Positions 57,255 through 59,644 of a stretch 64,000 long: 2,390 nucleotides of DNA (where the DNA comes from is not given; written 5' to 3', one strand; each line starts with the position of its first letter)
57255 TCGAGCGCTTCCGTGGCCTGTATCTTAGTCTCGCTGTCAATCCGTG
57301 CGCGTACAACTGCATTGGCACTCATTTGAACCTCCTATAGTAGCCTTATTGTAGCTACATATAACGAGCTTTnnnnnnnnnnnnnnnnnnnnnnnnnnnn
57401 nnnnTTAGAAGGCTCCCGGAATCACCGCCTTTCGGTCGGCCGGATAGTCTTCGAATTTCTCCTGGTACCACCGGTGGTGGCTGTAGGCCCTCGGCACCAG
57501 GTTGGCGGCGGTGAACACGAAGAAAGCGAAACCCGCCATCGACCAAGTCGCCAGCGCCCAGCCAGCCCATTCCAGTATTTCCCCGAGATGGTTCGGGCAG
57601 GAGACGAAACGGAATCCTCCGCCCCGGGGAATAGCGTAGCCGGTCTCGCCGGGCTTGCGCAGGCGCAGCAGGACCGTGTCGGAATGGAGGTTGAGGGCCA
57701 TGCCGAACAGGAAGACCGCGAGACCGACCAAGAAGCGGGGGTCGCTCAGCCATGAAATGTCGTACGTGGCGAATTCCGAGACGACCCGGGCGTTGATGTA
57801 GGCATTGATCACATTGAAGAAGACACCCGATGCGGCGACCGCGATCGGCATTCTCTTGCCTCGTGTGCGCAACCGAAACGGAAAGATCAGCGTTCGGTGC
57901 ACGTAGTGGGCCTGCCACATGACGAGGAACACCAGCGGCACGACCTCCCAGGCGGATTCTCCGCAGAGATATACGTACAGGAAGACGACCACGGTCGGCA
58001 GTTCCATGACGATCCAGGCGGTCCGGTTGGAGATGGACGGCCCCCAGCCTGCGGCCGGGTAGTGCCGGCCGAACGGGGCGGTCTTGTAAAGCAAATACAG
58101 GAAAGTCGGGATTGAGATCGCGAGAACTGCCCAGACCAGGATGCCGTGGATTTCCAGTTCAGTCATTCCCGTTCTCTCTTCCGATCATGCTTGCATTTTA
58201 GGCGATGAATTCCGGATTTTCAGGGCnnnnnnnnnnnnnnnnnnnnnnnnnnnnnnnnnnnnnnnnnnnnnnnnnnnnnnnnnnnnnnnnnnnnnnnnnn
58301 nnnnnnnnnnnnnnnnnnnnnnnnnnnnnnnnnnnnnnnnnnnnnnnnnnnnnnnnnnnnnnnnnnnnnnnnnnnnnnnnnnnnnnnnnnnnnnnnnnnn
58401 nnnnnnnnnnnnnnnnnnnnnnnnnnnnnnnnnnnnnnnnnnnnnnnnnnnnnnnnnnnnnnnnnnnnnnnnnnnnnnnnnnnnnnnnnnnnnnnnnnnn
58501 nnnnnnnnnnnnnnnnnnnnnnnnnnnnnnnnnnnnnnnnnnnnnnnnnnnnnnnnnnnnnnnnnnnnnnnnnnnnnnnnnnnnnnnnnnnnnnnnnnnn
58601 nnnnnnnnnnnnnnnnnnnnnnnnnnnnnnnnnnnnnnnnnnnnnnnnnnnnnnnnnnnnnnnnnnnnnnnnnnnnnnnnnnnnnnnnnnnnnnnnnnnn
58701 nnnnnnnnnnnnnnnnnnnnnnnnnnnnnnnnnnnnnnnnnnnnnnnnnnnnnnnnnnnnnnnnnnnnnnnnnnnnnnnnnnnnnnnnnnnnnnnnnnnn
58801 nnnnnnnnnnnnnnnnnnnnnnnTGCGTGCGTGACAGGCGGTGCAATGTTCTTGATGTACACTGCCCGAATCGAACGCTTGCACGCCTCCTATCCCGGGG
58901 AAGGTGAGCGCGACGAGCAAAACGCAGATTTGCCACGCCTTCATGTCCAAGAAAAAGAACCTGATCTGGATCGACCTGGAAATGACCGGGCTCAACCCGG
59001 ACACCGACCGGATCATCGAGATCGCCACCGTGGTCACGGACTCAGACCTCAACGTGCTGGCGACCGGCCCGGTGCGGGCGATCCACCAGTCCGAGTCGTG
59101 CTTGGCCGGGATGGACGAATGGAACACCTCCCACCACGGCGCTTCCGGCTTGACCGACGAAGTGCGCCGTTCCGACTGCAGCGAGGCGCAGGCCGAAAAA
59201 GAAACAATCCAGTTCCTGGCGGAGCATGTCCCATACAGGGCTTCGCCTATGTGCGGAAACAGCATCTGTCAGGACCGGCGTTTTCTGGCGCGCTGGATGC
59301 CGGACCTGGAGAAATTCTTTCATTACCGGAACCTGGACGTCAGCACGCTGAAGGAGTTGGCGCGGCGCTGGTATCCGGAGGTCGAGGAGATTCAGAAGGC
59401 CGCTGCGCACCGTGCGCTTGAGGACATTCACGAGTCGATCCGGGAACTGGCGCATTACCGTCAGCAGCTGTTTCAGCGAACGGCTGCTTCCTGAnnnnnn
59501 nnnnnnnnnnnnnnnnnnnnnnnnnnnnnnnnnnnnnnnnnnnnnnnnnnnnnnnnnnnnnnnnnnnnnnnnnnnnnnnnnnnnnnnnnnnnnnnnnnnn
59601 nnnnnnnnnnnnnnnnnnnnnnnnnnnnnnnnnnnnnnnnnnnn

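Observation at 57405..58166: SRD5A/DET2-type steroid 5-alpha-reductase with catalytic residues intact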

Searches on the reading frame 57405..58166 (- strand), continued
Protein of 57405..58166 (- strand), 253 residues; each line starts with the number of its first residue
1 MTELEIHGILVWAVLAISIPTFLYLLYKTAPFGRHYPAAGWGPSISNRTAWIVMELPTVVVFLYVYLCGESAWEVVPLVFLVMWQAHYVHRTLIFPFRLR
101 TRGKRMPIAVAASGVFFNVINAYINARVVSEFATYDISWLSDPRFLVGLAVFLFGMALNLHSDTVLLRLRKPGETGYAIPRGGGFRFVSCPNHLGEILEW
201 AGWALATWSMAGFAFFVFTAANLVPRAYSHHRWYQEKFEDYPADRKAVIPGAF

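Call 70: search_protein_families(library=ncbifam, proteins=[L214:2160-3308:+, L214:3305-4405:+, L214:4398-5489:+, L214:5518-6906:+, L214:6909-10364:+, L214:10374-11417:+, L214:11440-12852:-, L214:12923-14458:-], max_evalue=1e-10)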
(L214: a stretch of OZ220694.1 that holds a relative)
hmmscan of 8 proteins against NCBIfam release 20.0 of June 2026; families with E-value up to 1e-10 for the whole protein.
L214:2160-3308:+ (382 aa): 7 families
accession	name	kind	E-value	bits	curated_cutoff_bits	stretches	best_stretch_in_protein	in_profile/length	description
NF052578.1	StrlDmthSdmBMthl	equivalog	1.4e-92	310.9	600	1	17-341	4-322/328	sterol demethylase protein SdmB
TIGR03466.1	HpnA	hypoth_equivalog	2e-70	237.2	367.65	1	15-340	2-320/327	hopanoid-associated sugar epimerase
NF042422.1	oxyalk_red_OleD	equivalog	8.6e-26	91.1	580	1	16-328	3-314/329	2-alkyl-3-oxoalkanoate reductase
NF042423.1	oxyalk_red_Shew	equivalog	4e-22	78.7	580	1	13-328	8-321/331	2-alkyl-3-oxoalkanoate reductase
TIGR04180.1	EDH_00030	hypoth_equivalog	4.8e-17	62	475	1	16-134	1-126/297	NAD-dependent 4,6-dehydratase LegB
NF041293.1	G6PDh_Azf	equivalog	1e-11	44.7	400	1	14-135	3-121/252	NAD-dependent glucose-6-phosphate dehydrogenase Azf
TIGR01179.1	galE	equivalog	1.5e-11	43.8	262.3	0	16-168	2-154/332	UDP-glucose 4-epimerase GalE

L214:3305-4405:+ (366 aa): 1 family
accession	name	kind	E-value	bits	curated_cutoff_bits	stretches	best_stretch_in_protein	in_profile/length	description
NF052579.1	BetMthstMoxSdmAMthl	equivalog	4.3e-120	400.9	600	1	18-361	4-349/351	4beta-methylsterol monooxygenase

L214:4398-5489:+ (363 aa): 0 families

L214:5518-6906:+ (462 aa): 5 families
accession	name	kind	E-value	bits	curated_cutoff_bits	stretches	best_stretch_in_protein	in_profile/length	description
NF051859.1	AlbFlvMonOxTrpSyn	equivalog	1.1e-61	208.8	700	1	10-430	14-433/457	bifunctional albaflavenone monooxygenase/terpene synthase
NF045812.1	PentlenOxigase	equivalog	4.7e-38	131.2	800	1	21-425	7-410/444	pentalenene oxygenase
NF050147.1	aminopyruv_ApyO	equivalog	2.9e-37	128.4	525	1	114-427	95-396/444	RiPP biosynthesis cytochrome P450 ApyO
TIGR04538.1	P450_cycloAA_1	subfamily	1.3e-20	73.6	500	1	210-424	173-366/395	cytochrome P450, cyclodipeptide synthase-associated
NF053744.1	FAProxCypCBc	equivalog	1e-11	44.1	600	0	117-427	102-387/416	CYP152 family fatty-acid peroxygenase CypC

L214:6909-10364:+ (1151 aa): 15 families
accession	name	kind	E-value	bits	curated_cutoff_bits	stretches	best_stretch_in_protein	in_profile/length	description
TIGR03463.1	osq_cycl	subfamily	1e-222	740.9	851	1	482-1107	2-633/634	2,3-oxidosqualene cyclase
TIGR01787.1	squalene_cyclas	subfamily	8e-157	523.5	322.7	1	476-1110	1-622/622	squalene/oxidosqualene cyclases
TIGR01507.1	hopene_cyclase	equivalog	2.8e-81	273.8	431.1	1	476-1113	20-638/640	squalene--hopene cyclase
TIGR01988.1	Ubi-OHases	subfamily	8.1e-21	74.3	224.65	1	8-308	1-311/387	ubiquinone biosynthesis hydroxylase, UbiH/UbiF/VisC/COQ6 family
NF005612.0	PRK07364.1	equivalog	1.6e-19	69.7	487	1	6-307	18-326/415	FAD-dependent hydroxylase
TIGR04277.1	squa_tetra_cyc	equivalog_domain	7.3e-19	67.7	500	1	837-1110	348-622/624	tetrahymanol synthase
NF005788.0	PRK07608.1-3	equivalog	4.9e-17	61.8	478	0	6-173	2-179/388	UbiH/UbiF family hydroxylase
NF005691.0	PRK07494.1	equivalog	4.8e-16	58.3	459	0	5-69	7-70/404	UbiH/UbiF family hydroxylase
TIGR02032.1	GG-red-SF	subfamily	3.1e-15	56.6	158.8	1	7-173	1-162/297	geranylgeranyl reductase family protein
NF005951.1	PRK08020.1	equivalog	2.5e-12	46.3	590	0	6-40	2-36/388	3-demethoxyubiquinol 3-hydroxylase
NF004829.0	PRK06183.1-3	subfamily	2.6e-12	46.3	390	1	5-173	7-188/520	bifunctional 3-(3-hydroxy-phenyl)propionate/3-hydroxycinnamic acid hydroxylase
TIGR01984.1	UbiH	equivalog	5.1e-12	45.3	392.2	0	8-172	1-174/382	2-octaprenyl-6-methoxyphenyl hydroxylase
NF006593.0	PRK09126.1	equivalog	5.2e-12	45.3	420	0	6-41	4-39/393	5-demethoxyubiquinol-8 5-hydroxylase UbiM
NF004834.1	PRK06185.1-3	subfamily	2.6e-11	43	500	0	7-64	8-65/420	FAD-dependent oxidoreductase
NF005313.0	PRK06847.1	subfamily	3.6e-11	42.6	372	0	8-166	6-169/375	hypothetical protein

L214:10374-11417:+ (347 aa): 3 families
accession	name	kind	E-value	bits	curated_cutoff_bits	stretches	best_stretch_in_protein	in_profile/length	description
NF045667.1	MTase_DVU1556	equivalog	1.5e-14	54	155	1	97-259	15-167/213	DVU_1556 family methyltransferase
NF045823.1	PthPhpthDimycoMt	equivalog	2.1e-11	43.5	300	1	90-204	53-165/256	phthiotriol/phenolphthiotriol dimycocerosates methyltransferase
NF041675.1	sarc_dimgly_tmase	equivalog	4.6e-11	43.2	550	0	62-203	21-167/278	sarcosine/dimethylglycine N-methyltransferase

L214:11440-12852:- (470 aa): 0 families

L214:12923-14458:- (511 aa): 1 family
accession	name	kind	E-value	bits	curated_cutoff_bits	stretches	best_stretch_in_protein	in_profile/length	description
TIGR01678.1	FAD_lactone_ox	subfamily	5.1e-12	45.4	396.8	1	99-213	68-181/438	sugar 1,4-lactone oxidase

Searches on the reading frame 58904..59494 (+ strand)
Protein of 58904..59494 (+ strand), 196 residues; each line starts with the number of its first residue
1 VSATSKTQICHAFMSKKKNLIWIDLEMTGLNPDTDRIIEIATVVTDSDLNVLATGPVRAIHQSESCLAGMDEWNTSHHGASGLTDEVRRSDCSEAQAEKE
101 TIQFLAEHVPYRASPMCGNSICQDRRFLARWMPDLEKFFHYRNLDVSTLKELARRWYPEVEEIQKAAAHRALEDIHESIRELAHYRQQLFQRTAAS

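Call 25: search_protein_families(library=ncbifam, proteins=[window:58904-59494:+], max_evalue=0.001)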
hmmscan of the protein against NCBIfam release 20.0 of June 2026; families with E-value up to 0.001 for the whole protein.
window:58904-59494:+ (196 aa): 6 families
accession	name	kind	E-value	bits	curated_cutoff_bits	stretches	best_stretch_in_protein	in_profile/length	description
NF003765.0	PRK05359.1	equivalog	1.4e-86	288.8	106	1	15-193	3-182/189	oligoribonuclease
NF008746.0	PRK11779.1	equivalog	6.1e-06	25.1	260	1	15-54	4-43/477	exodeoxyribonuclease I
NF006601.0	PRK09145.1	equivalog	1.1e-05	25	189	1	15-149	26-148/207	3'-5' exonuclease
NF004964.0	PRK06310.1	equivalog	2.1e-05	24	236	1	16-48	5-37/250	DNA polymerase III subunit epsilon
NF006615.0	PRK09182.1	subfamily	7.8e-05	21.6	207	1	14-46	46-78/307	3'-5' exonuclease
NF005289.0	PRK06807.1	equivalog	0.00013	21.3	335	1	17-44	7-34/313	3'-5' exonuclease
